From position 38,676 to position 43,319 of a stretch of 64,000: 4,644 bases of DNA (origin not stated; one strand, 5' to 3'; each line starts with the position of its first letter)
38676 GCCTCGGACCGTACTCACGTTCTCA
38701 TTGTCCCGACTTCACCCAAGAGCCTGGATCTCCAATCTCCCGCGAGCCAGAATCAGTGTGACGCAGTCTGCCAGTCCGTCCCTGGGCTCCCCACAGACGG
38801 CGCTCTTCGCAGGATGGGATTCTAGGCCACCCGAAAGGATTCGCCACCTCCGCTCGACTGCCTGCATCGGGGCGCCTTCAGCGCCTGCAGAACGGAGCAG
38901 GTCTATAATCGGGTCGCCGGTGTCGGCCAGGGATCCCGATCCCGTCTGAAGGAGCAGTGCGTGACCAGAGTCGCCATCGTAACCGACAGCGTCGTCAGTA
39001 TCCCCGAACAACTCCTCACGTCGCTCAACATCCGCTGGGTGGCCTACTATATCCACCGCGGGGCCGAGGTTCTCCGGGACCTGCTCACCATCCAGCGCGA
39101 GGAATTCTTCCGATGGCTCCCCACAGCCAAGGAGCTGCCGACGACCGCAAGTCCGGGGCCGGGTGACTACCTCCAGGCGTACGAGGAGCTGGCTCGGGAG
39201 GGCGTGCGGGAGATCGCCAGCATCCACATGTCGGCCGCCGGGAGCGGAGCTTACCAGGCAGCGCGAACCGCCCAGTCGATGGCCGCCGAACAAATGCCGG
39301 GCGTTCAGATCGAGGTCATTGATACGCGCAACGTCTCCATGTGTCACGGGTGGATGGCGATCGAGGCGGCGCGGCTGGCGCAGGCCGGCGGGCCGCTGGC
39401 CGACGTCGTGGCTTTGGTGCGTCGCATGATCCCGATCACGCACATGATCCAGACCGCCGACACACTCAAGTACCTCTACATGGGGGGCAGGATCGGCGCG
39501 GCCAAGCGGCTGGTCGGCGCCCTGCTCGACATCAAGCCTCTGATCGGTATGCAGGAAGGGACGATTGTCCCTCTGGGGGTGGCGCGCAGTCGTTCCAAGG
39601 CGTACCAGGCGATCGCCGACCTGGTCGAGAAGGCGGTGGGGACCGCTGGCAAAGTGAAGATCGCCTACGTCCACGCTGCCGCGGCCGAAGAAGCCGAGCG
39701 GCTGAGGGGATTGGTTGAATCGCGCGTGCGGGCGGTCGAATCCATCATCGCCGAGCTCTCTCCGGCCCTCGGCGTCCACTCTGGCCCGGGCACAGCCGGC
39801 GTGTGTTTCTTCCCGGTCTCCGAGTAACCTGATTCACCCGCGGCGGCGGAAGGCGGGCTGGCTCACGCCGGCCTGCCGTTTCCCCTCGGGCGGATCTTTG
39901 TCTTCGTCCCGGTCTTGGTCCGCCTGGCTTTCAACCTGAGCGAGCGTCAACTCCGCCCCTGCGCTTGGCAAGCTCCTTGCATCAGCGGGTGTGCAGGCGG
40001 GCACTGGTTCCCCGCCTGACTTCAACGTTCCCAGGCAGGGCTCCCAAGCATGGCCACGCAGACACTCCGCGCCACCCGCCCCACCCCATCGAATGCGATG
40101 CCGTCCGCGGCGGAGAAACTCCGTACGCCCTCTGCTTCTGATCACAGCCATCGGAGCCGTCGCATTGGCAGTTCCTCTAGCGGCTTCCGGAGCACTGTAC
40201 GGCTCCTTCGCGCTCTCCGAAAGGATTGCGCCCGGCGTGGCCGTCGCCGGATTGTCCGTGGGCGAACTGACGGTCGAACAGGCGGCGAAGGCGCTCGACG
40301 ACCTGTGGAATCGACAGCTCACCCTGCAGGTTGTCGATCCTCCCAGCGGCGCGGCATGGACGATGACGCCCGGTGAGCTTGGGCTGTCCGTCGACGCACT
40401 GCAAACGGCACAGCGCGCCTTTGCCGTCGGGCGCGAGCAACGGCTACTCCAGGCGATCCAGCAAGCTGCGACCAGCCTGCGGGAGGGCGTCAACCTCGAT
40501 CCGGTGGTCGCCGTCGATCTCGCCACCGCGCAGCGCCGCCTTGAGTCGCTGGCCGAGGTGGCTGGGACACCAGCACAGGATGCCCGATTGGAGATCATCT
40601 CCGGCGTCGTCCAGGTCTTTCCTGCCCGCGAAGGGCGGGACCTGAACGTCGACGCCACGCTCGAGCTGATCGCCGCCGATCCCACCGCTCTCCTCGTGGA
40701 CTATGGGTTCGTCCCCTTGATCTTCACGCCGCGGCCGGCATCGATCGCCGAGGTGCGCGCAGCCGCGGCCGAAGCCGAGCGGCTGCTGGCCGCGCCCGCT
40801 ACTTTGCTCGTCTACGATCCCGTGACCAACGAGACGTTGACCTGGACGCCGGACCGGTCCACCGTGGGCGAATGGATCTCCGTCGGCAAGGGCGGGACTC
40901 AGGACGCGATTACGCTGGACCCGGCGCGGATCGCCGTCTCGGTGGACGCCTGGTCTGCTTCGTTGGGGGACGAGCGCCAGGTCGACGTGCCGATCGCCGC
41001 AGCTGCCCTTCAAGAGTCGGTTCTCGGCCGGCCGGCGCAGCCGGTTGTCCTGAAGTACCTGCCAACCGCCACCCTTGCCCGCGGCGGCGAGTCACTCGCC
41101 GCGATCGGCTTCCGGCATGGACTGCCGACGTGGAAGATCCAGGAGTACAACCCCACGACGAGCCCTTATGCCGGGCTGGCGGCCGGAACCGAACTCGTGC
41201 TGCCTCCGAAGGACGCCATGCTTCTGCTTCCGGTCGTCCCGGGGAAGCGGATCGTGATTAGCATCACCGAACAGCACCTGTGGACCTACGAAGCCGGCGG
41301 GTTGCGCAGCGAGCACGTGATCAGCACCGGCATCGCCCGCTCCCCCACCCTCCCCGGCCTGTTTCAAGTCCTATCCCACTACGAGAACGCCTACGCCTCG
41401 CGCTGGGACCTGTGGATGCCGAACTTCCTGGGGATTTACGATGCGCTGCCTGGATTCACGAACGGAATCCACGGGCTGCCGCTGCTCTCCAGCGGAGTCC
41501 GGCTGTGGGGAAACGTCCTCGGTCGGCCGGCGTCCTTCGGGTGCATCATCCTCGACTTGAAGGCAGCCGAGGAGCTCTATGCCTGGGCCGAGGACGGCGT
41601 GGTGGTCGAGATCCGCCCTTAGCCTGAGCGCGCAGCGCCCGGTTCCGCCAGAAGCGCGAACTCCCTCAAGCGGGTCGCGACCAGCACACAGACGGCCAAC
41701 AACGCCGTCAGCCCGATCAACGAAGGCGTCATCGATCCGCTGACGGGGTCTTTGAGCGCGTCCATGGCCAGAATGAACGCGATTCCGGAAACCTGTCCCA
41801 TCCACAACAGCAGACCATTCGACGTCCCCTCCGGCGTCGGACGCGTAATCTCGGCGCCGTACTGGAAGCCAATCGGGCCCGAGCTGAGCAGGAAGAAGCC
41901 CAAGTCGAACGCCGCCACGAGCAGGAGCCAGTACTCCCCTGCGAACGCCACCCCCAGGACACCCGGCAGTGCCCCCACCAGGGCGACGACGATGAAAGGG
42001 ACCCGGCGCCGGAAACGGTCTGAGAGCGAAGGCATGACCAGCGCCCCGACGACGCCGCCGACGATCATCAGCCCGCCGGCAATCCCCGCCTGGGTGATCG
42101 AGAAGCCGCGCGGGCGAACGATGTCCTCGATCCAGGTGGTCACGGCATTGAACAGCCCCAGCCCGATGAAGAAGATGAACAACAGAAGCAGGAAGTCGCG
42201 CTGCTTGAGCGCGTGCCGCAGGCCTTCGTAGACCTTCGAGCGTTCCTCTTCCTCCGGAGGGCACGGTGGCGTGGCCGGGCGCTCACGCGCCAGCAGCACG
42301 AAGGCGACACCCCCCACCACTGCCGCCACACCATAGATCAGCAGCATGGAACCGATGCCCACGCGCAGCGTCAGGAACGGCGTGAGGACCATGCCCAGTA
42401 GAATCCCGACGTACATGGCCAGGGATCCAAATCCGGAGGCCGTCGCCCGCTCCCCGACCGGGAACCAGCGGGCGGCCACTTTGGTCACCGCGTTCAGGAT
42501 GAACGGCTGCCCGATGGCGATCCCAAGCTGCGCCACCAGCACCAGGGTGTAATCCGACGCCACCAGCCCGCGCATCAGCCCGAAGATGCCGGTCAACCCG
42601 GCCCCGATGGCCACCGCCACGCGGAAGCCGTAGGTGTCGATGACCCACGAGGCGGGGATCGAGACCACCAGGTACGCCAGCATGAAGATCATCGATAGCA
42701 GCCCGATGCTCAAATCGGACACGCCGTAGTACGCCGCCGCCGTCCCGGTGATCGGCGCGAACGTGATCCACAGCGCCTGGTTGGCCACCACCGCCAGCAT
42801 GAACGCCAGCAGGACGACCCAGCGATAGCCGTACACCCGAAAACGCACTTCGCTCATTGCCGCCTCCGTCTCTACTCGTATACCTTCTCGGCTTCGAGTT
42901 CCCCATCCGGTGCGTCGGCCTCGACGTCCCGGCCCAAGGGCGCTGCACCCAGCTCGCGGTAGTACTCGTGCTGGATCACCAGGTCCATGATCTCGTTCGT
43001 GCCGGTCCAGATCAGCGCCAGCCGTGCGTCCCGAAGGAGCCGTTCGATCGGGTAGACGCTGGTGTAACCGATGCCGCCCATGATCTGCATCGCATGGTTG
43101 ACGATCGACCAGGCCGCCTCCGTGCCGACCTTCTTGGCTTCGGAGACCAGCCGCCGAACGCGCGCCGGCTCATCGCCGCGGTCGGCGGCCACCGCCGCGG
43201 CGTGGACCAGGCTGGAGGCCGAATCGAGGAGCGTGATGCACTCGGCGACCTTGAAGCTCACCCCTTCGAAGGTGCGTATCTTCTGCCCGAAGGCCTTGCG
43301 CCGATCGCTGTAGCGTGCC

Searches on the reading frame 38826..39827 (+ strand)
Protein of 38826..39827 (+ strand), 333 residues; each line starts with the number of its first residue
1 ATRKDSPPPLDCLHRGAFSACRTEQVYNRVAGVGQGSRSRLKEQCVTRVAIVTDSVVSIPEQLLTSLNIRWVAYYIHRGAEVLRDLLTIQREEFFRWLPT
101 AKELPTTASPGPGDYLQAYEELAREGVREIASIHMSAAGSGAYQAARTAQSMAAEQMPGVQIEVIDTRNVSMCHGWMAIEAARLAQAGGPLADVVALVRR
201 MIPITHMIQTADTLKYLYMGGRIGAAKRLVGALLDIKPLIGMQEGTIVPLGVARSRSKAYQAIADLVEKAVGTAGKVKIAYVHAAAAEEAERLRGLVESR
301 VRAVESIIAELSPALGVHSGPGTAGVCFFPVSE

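Call 10: search_protein_families(library=pfam, proteins=[window:38826-39827:+], max_evalue=0.00001)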
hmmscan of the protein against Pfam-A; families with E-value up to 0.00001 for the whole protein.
window:38826-39827:+ (333 aa): 1 family
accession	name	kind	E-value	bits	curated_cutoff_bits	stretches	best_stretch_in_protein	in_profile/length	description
PF02645.21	DegV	-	2.2e-67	227.8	27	1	49-330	2-279/280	Uncharacterised protein, DegV family COG1307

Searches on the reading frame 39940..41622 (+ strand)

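Call 10: search_protein_families(library=pfam, proteins=[window:39940-41622:+], max_evalue=0.00001)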
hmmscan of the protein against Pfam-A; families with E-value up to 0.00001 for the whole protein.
window:39940-41622:+ (560 aa): 2 families
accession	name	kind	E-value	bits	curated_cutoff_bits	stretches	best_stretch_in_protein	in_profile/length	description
PF12229.13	PG_binding_4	-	3.9e-16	59.7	22.1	1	140-245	1-105/117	Putative peptidoglycan binding domain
PF03734.19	YkuD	-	1.9e-12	48.4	23.4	1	436-558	2-146/146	L,D-transpeptidase catalytic domain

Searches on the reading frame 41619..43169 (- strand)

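Call 10: search_protein_families(library=pfam, proteins=[window:41619-43169:-], max_evalue=0.00001)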
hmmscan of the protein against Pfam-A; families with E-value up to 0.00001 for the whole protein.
window:41619-43169:- (516 aa): 1 family
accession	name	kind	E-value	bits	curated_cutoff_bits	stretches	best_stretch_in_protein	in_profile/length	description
PF07690.21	MFS_1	-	4e-40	138.2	33.4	1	124-464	2-345/347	Major Facilitator Superfamily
